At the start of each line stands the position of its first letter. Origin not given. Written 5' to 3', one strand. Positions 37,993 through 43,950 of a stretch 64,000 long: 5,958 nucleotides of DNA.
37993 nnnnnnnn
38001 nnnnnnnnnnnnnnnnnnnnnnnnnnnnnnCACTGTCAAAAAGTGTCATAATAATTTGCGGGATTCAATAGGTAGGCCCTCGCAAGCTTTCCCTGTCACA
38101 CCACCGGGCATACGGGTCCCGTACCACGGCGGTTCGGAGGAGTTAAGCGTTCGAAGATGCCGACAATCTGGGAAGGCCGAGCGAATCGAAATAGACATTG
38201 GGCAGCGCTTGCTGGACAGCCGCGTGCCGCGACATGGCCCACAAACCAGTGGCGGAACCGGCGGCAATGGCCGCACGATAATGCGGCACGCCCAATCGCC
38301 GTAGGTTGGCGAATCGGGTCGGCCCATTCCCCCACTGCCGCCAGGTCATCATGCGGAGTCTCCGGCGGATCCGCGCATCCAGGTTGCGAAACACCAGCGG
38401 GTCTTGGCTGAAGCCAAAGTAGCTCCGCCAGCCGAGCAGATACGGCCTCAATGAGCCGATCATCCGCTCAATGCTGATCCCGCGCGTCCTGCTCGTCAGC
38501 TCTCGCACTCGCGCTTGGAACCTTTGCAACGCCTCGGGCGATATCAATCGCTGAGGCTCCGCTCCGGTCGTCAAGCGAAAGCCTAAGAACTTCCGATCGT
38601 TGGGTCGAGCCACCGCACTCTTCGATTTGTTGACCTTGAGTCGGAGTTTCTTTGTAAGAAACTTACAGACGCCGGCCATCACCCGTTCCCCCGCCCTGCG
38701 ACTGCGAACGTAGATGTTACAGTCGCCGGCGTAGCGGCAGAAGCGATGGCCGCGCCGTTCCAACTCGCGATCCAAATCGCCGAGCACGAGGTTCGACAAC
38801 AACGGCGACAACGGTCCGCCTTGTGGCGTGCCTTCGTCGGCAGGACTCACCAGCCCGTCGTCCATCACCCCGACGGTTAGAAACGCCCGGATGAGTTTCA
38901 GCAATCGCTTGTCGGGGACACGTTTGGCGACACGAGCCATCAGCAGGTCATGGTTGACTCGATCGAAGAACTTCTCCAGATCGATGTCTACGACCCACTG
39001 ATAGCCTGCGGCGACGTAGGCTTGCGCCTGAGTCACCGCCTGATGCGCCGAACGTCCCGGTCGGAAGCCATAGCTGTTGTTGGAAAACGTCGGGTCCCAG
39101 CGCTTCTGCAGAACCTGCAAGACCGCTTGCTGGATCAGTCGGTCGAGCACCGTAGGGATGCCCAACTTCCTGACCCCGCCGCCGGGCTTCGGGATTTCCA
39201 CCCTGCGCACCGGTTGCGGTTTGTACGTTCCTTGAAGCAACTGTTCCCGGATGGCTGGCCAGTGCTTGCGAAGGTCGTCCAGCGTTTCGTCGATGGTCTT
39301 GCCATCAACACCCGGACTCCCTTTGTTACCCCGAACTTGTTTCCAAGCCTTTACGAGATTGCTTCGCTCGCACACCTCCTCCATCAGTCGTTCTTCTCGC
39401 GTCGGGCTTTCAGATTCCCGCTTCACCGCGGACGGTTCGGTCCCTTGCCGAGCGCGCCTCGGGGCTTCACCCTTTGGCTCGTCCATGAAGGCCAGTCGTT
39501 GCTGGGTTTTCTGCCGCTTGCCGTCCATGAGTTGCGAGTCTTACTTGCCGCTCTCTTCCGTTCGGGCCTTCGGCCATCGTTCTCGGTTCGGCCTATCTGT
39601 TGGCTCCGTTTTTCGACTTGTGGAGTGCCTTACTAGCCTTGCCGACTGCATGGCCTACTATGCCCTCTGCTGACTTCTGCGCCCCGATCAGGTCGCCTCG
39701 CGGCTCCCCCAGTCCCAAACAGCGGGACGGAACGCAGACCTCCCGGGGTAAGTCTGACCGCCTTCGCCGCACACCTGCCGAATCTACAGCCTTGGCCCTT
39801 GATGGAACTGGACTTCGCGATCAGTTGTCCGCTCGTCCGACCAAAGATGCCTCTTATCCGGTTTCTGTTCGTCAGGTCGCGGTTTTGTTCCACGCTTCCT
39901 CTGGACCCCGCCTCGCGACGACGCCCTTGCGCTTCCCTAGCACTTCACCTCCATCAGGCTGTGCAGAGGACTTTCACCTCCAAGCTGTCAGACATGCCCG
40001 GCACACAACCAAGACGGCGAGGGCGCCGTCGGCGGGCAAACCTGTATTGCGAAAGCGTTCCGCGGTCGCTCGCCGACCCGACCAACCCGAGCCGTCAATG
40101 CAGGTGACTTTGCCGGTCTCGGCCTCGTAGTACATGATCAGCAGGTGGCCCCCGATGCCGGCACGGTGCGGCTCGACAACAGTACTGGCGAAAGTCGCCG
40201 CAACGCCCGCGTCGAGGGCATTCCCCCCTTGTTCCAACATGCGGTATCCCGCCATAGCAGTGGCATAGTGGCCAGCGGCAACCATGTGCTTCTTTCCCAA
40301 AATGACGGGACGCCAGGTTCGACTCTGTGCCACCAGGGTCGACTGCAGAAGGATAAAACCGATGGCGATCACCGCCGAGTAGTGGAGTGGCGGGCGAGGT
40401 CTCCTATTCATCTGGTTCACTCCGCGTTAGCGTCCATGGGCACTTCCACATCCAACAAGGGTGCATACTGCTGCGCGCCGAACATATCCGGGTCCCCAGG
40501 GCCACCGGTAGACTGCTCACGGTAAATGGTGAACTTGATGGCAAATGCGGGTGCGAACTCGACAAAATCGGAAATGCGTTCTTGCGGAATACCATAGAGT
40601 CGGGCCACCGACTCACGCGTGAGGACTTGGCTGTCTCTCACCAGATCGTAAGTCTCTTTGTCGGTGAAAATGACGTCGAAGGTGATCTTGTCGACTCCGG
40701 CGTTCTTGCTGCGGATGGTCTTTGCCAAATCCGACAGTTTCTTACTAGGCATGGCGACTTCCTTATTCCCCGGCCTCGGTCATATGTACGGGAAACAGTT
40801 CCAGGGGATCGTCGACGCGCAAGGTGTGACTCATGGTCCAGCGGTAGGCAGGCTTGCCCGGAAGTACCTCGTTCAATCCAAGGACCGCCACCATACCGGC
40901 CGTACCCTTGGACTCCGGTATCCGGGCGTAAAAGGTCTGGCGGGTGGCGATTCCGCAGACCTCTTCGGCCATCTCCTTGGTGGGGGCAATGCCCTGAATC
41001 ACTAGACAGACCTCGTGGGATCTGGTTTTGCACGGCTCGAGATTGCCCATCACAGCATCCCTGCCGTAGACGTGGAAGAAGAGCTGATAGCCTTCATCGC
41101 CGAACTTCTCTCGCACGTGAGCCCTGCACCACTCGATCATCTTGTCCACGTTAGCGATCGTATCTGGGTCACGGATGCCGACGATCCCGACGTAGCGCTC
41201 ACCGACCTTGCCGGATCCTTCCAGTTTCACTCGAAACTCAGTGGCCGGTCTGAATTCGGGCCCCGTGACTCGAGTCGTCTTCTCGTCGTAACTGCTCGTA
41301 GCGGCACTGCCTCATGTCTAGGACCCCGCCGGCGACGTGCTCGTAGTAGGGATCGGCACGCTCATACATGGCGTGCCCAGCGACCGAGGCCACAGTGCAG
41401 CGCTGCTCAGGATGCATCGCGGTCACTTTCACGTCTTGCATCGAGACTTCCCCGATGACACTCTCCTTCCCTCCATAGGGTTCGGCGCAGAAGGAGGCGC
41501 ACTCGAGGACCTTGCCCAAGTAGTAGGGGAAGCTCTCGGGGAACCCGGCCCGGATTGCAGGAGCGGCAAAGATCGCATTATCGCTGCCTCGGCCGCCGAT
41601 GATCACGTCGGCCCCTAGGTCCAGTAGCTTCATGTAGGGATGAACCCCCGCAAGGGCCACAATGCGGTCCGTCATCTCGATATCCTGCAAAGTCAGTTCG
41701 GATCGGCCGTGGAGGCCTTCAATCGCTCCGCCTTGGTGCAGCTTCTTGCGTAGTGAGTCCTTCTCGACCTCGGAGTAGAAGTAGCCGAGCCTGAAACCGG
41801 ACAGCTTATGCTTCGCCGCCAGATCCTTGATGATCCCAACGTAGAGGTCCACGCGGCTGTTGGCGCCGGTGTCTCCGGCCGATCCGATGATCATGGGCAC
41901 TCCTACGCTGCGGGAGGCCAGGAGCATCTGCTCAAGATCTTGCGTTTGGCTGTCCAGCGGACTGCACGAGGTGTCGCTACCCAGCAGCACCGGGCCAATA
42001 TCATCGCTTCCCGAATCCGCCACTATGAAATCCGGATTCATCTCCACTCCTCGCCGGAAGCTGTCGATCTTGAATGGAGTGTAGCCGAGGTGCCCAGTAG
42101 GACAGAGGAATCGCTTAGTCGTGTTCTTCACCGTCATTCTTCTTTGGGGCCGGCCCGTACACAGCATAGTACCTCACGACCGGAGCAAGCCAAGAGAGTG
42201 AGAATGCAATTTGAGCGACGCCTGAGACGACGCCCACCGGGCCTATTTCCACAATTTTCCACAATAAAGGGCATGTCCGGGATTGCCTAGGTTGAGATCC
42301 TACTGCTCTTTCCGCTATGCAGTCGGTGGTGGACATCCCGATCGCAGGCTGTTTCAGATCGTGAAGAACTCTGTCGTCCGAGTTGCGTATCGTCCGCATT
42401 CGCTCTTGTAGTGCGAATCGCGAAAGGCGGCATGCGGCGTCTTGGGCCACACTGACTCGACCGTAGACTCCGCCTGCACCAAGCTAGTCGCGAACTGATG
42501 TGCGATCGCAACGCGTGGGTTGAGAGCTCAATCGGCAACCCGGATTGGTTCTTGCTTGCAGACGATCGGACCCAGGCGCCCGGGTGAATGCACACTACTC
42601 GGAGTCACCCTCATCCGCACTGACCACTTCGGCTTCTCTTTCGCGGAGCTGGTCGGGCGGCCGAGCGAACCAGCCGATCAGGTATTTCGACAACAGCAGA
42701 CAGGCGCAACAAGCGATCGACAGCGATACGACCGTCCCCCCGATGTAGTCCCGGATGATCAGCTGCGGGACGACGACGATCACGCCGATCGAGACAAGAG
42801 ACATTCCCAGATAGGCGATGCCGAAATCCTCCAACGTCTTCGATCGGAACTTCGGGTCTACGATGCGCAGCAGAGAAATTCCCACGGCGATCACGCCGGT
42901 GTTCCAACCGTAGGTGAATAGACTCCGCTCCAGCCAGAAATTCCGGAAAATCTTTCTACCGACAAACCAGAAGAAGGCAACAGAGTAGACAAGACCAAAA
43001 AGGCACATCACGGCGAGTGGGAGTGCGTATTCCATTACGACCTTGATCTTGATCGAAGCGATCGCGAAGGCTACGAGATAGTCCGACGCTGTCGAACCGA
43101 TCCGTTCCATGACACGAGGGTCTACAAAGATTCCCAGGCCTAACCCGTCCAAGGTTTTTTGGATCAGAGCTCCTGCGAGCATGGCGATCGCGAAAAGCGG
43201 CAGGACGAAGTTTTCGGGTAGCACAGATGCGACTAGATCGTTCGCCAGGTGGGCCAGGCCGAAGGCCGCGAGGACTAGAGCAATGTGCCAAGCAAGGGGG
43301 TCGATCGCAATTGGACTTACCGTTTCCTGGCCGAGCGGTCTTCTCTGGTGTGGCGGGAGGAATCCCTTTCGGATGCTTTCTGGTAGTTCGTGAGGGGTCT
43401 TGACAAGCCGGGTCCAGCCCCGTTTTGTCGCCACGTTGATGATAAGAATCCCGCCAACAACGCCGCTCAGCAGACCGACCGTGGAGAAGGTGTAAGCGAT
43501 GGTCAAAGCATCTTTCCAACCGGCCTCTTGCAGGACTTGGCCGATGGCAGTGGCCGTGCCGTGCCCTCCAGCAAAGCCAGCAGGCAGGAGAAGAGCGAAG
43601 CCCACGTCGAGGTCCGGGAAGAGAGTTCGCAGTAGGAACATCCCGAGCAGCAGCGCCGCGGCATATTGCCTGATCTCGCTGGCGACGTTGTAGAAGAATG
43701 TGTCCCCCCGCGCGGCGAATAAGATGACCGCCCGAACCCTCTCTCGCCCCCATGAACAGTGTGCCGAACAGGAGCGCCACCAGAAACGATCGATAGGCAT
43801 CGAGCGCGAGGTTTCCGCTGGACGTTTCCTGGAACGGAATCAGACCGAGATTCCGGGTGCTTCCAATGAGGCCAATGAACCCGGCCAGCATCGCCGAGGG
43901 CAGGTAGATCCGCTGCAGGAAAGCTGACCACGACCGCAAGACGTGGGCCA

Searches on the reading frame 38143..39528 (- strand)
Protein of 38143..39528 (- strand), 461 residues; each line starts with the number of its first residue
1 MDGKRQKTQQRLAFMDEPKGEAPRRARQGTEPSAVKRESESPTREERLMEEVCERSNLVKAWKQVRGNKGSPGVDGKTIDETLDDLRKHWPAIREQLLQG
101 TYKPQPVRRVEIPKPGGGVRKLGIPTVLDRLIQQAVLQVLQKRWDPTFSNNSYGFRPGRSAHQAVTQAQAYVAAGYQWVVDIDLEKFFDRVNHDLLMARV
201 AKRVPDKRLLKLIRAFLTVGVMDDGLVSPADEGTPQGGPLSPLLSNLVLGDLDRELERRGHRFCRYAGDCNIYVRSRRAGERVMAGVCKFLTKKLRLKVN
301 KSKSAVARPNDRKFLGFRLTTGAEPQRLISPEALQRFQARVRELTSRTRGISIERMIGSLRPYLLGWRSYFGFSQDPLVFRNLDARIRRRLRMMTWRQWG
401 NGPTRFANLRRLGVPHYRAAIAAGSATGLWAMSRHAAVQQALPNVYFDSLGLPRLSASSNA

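Call 73: search_protein_families(library=phrogs, proteins=[window:38143-39528:-], max_evalue=0.00001)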
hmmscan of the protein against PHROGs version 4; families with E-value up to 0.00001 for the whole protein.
window:38143-39528:- (461 aa): 2 families
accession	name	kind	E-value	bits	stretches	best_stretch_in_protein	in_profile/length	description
phrog_1423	-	DNA, RNA and nucleotide metabolism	5.1e-102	343.7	1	26-402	80-453/1040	Reverse transcriptase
phrog_2825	-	DNA, RNA and nucleotide metabolism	6.7e-08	33.1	1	109-320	49-250/336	polymerase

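Call 84: search_protein_families(library=pfam, proteins=[window:38143-39528:-], max_evalue=0.001)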
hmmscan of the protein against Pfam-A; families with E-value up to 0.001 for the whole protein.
window:38143-39528:- (461 aa): 2 families
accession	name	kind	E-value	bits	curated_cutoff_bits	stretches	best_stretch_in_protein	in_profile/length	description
PF00078.32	RVT_1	-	1.1e-39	136.7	29.6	1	112-319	1-205/205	Reverse transcriptase (RNA-dependent DNA polymerase)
PF08388.16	GIIM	-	5.6e-19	68.3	23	1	334-412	1-79/80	Group II intron, maturase-specific domain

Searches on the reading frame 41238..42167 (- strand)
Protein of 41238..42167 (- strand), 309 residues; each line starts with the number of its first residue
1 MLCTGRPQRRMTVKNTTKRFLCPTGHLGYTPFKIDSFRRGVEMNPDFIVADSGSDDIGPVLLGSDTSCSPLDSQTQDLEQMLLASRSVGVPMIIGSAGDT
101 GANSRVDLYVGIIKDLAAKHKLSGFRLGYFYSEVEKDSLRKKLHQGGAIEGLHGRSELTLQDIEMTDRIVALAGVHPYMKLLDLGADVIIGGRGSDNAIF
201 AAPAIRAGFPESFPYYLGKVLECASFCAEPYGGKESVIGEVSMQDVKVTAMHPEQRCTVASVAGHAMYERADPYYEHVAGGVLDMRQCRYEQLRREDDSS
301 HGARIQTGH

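Call 84: search_protein_families(library=pfam, proteins=[window:41238-42167:-], max_evalue=0.001)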
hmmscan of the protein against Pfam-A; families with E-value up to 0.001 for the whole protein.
window:41238-42167:- (309 aa): 1 family
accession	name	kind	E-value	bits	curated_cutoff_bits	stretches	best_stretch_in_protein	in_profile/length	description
PF07287.17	AtuA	-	1.1e-11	44.7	22.8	1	44-296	25-289/437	Acyclic terpene utilisation family protein AtuA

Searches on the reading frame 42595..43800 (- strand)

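Call 84: search_protein_families(library=pfam, proteins=[window:42595-43800:-], max_evalue=0.001)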
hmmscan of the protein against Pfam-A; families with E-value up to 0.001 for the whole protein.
window:42595-43800:- (401 aa): 1 family
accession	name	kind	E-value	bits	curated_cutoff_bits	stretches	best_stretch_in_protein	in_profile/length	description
PF03616.19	Glt_symporter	-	9e-16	58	26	1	76-281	133-327/368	Sodium/glutamate symporter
